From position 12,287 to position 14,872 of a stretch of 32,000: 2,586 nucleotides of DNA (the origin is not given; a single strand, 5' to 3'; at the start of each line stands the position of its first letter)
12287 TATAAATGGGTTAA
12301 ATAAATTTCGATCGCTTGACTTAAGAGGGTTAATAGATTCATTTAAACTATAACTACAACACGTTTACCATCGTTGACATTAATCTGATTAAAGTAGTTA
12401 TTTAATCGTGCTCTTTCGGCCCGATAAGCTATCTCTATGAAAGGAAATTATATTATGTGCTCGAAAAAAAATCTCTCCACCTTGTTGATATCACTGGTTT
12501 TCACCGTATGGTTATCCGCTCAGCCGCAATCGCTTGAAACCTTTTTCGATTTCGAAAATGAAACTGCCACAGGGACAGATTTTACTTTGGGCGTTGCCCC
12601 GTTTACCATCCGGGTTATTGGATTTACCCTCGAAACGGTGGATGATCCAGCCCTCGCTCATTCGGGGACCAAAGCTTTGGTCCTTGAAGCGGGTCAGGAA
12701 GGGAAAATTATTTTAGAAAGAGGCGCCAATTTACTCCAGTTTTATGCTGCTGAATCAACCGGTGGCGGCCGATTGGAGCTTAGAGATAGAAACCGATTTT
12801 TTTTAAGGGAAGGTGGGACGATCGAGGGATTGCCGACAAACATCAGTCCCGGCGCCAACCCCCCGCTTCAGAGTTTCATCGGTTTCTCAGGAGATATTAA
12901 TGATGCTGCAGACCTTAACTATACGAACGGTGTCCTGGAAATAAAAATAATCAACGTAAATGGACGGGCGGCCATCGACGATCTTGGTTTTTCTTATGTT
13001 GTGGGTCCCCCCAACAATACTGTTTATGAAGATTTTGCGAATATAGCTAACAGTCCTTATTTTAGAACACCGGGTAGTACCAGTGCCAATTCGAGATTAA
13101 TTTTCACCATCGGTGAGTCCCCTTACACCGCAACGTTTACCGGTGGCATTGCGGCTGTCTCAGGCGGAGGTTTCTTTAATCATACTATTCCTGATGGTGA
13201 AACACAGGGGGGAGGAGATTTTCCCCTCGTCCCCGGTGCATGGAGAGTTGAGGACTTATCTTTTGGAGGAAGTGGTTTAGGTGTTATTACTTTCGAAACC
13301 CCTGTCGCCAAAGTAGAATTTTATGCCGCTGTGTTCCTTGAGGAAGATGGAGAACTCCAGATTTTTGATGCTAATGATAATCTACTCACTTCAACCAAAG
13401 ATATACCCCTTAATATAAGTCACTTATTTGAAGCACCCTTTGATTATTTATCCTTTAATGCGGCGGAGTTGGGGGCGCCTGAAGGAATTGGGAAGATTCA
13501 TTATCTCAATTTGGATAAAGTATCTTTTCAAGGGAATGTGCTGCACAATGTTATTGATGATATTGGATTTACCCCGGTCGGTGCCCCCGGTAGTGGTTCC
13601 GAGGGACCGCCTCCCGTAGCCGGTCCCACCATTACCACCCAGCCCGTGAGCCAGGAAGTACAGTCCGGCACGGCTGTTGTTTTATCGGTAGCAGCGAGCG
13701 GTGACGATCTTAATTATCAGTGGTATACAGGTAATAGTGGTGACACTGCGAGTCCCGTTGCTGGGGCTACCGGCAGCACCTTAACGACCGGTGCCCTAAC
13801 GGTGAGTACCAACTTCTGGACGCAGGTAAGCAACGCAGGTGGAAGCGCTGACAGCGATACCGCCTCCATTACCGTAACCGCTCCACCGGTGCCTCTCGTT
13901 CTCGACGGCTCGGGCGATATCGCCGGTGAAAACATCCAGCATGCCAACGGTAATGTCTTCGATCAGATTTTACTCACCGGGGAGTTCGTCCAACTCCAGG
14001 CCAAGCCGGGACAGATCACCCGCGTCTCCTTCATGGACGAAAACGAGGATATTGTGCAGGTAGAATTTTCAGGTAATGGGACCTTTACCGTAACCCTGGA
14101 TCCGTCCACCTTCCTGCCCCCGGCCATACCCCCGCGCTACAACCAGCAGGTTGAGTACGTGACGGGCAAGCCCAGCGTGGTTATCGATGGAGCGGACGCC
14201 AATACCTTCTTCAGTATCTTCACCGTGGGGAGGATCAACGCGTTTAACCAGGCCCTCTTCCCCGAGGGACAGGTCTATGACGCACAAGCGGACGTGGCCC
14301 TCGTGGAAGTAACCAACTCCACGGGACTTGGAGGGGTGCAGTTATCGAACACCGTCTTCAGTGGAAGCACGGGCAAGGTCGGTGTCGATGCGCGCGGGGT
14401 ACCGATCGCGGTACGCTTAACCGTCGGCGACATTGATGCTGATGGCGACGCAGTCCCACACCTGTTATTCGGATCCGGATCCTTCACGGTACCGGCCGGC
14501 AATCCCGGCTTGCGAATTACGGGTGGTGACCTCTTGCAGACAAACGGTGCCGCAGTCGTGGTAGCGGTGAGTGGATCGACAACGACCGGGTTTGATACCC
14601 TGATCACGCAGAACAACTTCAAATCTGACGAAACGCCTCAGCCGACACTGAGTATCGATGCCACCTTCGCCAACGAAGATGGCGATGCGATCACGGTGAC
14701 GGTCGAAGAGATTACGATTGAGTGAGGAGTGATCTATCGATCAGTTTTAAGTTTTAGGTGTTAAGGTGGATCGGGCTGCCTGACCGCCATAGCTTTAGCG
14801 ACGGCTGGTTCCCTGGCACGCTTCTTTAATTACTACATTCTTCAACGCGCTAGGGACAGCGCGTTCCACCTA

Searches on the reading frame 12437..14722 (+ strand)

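Call 7: search_protein_families(library=pfam, proteins=[window:12437-14722:+], max_evalue=0.01)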
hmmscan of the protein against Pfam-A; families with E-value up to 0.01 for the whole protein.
window:12437-14722:+ (762 aa): 2 families
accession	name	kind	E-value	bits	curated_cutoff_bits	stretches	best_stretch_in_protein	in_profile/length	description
PF19081.6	Ig_7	-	3e-09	37.5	27.3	1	401-484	5-84/84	Ig-like domain CHU_C associated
PF13927.12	Ig_3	-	0.00074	20.4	30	1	397-454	2-64/78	Immunoglobulin domain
